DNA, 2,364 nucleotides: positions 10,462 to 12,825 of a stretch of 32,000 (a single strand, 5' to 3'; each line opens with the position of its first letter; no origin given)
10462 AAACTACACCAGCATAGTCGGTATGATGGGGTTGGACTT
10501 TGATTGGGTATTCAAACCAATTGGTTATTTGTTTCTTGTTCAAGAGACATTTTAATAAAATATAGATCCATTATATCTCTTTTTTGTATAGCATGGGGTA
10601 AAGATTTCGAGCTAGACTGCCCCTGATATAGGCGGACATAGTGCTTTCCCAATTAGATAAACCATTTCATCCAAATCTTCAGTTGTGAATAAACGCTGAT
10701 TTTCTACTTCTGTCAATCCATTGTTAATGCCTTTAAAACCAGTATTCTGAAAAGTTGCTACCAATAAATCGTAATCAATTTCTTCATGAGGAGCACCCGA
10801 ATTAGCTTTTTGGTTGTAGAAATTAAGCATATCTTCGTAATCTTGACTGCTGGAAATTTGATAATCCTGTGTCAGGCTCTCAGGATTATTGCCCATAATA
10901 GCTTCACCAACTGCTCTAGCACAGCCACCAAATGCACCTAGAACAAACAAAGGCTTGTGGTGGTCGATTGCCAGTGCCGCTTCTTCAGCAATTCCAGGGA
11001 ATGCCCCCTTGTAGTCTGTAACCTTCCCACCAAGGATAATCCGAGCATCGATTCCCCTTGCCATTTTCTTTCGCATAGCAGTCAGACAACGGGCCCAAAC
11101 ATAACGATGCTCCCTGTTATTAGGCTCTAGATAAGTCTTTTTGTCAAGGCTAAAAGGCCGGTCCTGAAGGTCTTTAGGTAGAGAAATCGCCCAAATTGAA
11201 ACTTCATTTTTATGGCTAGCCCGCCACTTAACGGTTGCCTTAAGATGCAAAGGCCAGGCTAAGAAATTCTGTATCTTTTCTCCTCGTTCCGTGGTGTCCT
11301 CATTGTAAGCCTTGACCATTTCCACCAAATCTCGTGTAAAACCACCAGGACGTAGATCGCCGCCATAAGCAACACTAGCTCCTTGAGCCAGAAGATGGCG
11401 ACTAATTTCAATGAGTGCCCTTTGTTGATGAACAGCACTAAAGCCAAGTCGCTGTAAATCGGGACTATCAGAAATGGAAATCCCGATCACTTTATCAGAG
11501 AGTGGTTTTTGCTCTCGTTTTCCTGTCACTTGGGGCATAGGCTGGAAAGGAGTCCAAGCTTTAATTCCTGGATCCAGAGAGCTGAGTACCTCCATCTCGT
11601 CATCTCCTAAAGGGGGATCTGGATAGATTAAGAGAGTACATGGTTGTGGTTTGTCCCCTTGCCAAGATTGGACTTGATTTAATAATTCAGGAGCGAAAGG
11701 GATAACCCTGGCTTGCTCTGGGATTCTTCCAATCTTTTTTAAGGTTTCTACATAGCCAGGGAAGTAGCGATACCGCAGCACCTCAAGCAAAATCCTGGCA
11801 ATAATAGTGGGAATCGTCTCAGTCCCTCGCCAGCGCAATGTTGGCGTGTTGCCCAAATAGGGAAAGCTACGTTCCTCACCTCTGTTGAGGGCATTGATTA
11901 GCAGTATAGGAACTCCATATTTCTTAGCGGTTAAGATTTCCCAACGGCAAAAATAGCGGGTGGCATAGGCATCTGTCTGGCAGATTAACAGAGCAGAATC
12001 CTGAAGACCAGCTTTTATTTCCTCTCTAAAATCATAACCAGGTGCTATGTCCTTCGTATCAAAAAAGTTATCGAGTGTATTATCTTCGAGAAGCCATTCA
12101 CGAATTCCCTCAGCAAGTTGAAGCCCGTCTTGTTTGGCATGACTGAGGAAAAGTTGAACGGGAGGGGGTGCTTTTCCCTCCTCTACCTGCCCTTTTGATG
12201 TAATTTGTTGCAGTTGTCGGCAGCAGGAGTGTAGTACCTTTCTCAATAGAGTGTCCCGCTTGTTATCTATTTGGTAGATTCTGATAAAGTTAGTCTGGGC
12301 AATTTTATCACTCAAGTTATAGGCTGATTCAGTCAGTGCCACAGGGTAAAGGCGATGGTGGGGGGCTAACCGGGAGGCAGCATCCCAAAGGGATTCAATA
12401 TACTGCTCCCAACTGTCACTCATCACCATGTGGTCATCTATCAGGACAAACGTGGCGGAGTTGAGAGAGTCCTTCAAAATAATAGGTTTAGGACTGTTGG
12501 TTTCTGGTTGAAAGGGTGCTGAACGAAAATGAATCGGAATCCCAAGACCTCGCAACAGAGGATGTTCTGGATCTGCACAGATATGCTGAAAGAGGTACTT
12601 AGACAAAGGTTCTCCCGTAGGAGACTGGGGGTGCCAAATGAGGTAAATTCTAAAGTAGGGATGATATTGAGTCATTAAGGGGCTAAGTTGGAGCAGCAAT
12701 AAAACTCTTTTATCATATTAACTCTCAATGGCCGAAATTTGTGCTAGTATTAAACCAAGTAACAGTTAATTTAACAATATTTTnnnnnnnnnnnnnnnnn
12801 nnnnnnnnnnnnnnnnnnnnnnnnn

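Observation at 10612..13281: Divergent TIR-SLOG / ThsB-like TIR gene pair: candidate Thoeris-like defence system with a TIR instead of SIR2 as the SLOG-coupled effector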

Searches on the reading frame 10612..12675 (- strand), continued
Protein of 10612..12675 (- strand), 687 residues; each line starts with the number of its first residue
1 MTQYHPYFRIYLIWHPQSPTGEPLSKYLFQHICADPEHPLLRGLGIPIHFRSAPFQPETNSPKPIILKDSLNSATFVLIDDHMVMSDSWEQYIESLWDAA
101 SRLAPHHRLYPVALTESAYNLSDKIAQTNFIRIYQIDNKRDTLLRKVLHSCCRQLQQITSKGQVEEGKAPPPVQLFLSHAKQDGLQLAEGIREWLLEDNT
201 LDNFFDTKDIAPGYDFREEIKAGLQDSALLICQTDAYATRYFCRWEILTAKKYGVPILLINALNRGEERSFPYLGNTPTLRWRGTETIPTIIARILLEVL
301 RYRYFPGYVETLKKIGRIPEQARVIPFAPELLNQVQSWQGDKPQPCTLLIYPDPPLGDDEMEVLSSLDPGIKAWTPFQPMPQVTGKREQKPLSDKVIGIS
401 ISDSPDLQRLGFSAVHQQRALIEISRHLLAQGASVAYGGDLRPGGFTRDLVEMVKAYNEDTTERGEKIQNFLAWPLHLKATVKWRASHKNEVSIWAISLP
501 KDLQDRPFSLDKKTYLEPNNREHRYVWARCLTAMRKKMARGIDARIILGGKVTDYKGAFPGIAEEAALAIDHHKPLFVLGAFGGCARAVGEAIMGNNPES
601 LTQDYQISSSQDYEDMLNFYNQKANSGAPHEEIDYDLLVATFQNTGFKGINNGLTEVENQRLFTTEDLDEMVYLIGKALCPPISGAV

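Call 101: search_protein_representatives(protein=window:10612-12675:-)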
Query: 687 residues. Proteins with E-value up to 0.001 (for the whole library): 2995; up to 1e-10: 2102; up to 1e-30: 889. The best 150 are listed.
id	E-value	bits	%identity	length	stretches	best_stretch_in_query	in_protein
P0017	2.9e-269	911.8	61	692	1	3-679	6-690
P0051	2.2e-152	525.5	41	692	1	4-675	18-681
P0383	4.5e-148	511.3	39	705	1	4-677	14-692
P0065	1.7e-147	509.4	40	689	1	5-680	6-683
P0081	7.1e-145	500.7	40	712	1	5-678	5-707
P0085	8.2e-144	497.2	40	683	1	1-679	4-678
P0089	1.1e-142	493.4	39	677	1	3-679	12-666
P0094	6.1e-142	491.0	41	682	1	3-679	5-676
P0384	6.4e-141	487.6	39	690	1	1-677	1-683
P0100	6.7e-141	487.5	43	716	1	23-679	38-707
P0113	4.8e-139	481.4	41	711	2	13-377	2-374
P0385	3.8e-137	475.2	41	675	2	3-600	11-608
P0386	5.6e-131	454.8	38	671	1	13-680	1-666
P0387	1.1e-129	450.4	40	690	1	3-681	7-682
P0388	3.8e-129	448.7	39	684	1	3-678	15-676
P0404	1.6e-122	426.8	38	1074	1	4-679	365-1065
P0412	1.8e-118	413.4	36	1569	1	2-676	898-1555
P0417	4.6e-114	398.9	37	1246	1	3-679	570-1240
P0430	2.4e-105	370.1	36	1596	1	3-679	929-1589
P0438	2.4e-100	353.5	35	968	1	9-679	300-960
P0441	9.8e-99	348.2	37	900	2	140-675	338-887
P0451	5.6e-95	335.8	35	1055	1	4-679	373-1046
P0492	7.6e-84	299.0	33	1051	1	2-675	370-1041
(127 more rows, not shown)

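Call 105: search_protein_families(library=pfam, proteins=[P0404, P0412, P0417, P0430, P0438, P0451, P0492, P0441], max_evalue=0.0001)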
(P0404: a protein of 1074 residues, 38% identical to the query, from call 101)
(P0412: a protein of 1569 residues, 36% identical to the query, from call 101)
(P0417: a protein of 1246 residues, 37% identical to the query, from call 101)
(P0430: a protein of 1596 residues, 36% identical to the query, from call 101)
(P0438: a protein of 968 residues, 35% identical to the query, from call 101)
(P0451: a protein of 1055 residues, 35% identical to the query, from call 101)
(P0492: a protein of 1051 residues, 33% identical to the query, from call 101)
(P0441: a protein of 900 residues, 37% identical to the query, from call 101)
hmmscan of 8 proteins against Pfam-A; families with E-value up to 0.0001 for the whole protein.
P0404 (1074 aa): 3 families
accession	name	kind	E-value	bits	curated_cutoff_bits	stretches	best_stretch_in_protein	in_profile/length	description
PF18163.6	LD_cluster2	-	5.7e-72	242.9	25.3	1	774-1048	2-264/264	SLOG cluster2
PF01734.28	Patatin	-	5.5e-23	82.6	27.7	1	7-192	1-188/191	Patatin-like phospholipase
PF13676.11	TIR_2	-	2.7e-09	38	28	1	552-639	1-88/122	TIR domain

P0412 (1569 aa): 7 families
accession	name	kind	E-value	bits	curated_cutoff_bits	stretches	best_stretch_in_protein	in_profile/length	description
PF20703.3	nSTAND1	-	2e-74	251.9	27.1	1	493-878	1-357/379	Novel STAND NTPase 1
PF18163.6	LD_cluster2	-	5.2e-72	243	25.3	1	1277-1541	2-264/264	SLOG cluster2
PF13676.11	TIR_2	-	8e-31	107.5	28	2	354-471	1-118/122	TIR domain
PF13191.12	AAA_16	-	8.6e-11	43.1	32.6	1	508-640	2-144/167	AAA ATPase domain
PF13614.12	AAA_31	-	7.3e-07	29.7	27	0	8-46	2-40/177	AAA domain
PF01582.25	TIR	-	3e-06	27.6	21.3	0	352-441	2-94/179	TIR domain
PF13401.12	AAA_22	-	5.4e-05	24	27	0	530-678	4-126/130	AAA domain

P0417 (1246 aa): 4 families
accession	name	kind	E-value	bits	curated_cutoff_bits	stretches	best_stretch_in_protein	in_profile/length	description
PF20703.3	nSTAND1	-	3.2e-90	303.9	27.1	1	13-479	1-370/379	Novel STAND NTPase 1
PF18163.6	LD_cluster2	-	1.3e-74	251.5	25.3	1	959-1223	2-264/264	SLOG cluster2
PF13191.12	AAA_16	-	1.2e-08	36.1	32.6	1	28-173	2-133/167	AAA ATPase domain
PF13676.11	TIR_2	-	8.6e-07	29.9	28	1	744-842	1-100/122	TIR domain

P0430 (1596 aa): 6 families
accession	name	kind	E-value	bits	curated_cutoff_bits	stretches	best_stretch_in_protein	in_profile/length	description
PF20703.3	nSTAND1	-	4.1e-72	244.3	27.1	1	521-900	9-358/379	Novel STAND NTPase 1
PF18163.6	LD_cluster2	-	1.4e-61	208.9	25.3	1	1299-1572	2-264/264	SLOG cluster2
PF13191.12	AAA_16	-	2.1e-11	45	32.6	1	528-682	2-159/167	AAA ATPase domain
PF13676.11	TIR_2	-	5.7e-09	37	28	1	1097-1179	1-89/122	TIR domain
PF01656.29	CbiA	-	2.2e-06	28.1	25.4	1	10-50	2-42/125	CobQ/CobB/MinD/ParA nucleotide binding domain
PF13614.12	AAA_31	-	6.1e-06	26.7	27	1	7-45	2-40/177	AAA domain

P0438 (968 aa): 3 families
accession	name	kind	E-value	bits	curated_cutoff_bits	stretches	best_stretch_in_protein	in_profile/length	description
PF18163.6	LD_cluster2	-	7.8e-64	216.2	25.3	1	671-943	3-264/264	SLOG cluster2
PF13365.12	Trypsin_2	-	1.5e-16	61.9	27.6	1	26-175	1-144/144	Trypsin-like peptidase domain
PF13676.11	TIR_2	-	1.1e-08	36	28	0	455-533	1-77/122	TIR domain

P0451 (1055 aa): 3 families
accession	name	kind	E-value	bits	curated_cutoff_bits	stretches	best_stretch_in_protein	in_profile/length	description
PF18163.6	LD_cluster2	-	4.7e-63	213.7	25.3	1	776-1029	5-264/264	SLOG cluster2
PF13676.11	TIR_2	-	3.8e-09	37.5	28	1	543-660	2-109/122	TIR domain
PF00149.33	Metallophos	-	8.4e-09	36.6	21.5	1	8-244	4-190/191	Calcineurin-like phosphoesterase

P0492 (1051 aa): 3 families
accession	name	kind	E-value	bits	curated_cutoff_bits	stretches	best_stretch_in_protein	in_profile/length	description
PF18163.6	LD_cluster2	-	8e-65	219.5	25.3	1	767-1028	3-264/264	SLOG cluster2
PF00149.33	Metallophos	-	4.7e-13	50.5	21.5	1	13-253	4-190/191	Calcineurin-like phosphoesterase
PF13676.11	TIR_2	-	4.1e-12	47.1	28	1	544-628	1-86/122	TIR domain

P0441 (900 aa): 2 families
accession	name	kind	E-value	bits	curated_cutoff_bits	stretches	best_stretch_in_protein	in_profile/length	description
PF18163.6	LD_cluster2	-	6.3e-59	200.1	25.3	1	610-874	2-264/264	SLOG cluster2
PF13676.11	TIR_2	-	9.7e-13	49.1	28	1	377-464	1-89/122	TIR domain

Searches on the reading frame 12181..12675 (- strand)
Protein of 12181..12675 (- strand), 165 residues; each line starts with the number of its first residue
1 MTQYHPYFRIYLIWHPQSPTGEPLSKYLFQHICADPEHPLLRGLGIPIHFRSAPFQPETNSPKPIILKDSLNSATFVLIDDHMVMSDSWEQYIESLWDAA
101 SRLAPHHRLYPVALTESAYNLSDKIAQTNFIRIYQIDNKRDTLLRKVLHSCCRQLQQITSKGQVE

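Call 77: predict_structure(alignment_id=A3)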
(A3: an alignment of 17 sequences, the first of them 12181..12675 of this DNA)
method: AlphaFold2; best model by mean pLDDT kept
length: 165 residues; sequences in the alignment: 17
mean_pLDDT: 90.4   pTM: 0.87
mean pLDDT of the five models: 90.4, 89.1, 89.0, 88.6, 88.4
residues with pLDDT >= 90: 121; 70-90: 30; 50-70: 14; < 50: 0
segments of 3 or more residues with pLDDT < 50: none
pLDDT, mean of each block of 10 residues (from residue 1): 81 96 94 74 81 85 91 97 95 96 95 97 93 92 97 93 68
secondary structure, 60 per line:
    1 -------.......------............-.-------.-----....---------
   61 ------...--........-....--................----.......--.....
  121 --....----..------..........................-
elements in order: E8-14 H21-32 E48-51 E72-79 H81-84 H87-102 E107-113 H116-120 H123-126 H139-164

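Call 81: fold_search(model_id=the predicted structure, library=pdb)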
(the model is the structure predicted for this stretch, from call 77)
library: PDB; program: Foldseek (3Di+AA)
matches with E <= 10: 737; with E <= 0.001: 0
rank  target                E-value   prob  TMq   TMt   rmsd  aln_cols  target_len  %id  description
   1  7uxu_A                5.8e-03  0.99  0.49  0.58   5.9       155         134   14  CryoEM structure of the TIR domain from AbTir in complex with 3AD (released 2022-09-07)
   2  8isy_B                8.0e-03  1.00  0.55  0.22   4.6       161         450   10  Cryo-EM structure of free-state Crt-SPARTA (released 2023-10-18)
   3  8oz6_A                9.7e-03  0.99  0.52  0.23   5.1       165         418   10  cryoEM structure of SPARTA complex ligand-free (released 2023-08-16)
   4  8i87_C                1.3e-02  0.99  0.54  0.24   4.6       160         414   11  Cryo-EM structure of TIR-APAZ/Ago-gRNA-DNA complex (released 2023-07-19)
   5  7q6o_A                1.5e-02  0.77  0.38  0.32   6.6       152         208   13  Structure of WrbA from Yersinia pseudotuberculosis in C2221 (released 2022-08-03)
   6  2a5l_A                1.6e-02  0.87  0.38  0.37   5.7       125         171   13  The crystal structure of the Trp repressor binding protein WrbA from Pseudomonas aeruginosa (released 2005-07-12)
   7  3h16_B                1.7e-02  0.93  0.46  0.53   5.4       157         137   11  Crystal structure of a bacteria TIR domain, PdTIR from Paracoccus denitrificans (released 2009-06-16)
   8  3c3j_B                1.7e-02  0.82  0.36  0.19   5.8       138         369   12  Crystal structure of tagatose-6-phosphate ketose/aldose isomerase from Escherichia coli (released 2008-02-19)
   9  2y92                  1.9e-02  0.91  0.43  0.53   6.7       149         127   13  Crystal structure of MAL adaptor protein (released 2011-09-14)
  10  7q6m_B                2.0e-02  0.72  0.38  0.32   7.3       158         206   13  Structure of WrbA from Yersinia pseudotuberculosis in P1 (released 2022-08-03)
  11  8u72_F                2.1e-02  0.99  0.58  0.26   5.0       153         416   15  Cryo-EM structure of the SPARTA oligomer with guide RNA and target DNA (released 2024-06-12)
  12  8i88_C                2.6e-02  0.97  0.53  0.23   5.0       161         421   10  Cryo-EM structure of TIR-APAZ/Ago-gRNA complex (released 2023-07-05)
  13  8spo_I                2.6e-02  0.96  0.53  0.27   5.2       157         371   13  Tetramerized activation of MapSPARTA bound with NAD+ (released 2023-08-23)
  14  2a5l_B                2.6e-02  0.82  0.38  0.37   5.7       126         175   13  The crystal structure of the Trp repressor binding protein WrbA from Pseudomonas aeruginosa (released 2005-07-12)
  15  3h16_C                2.7e-02  0.72  0.37  0.45   5.9       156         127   10  Crystal structure of a bacteria TIR domain, PdTIR from Paracoccus denitrificans (released 2009-06-16)
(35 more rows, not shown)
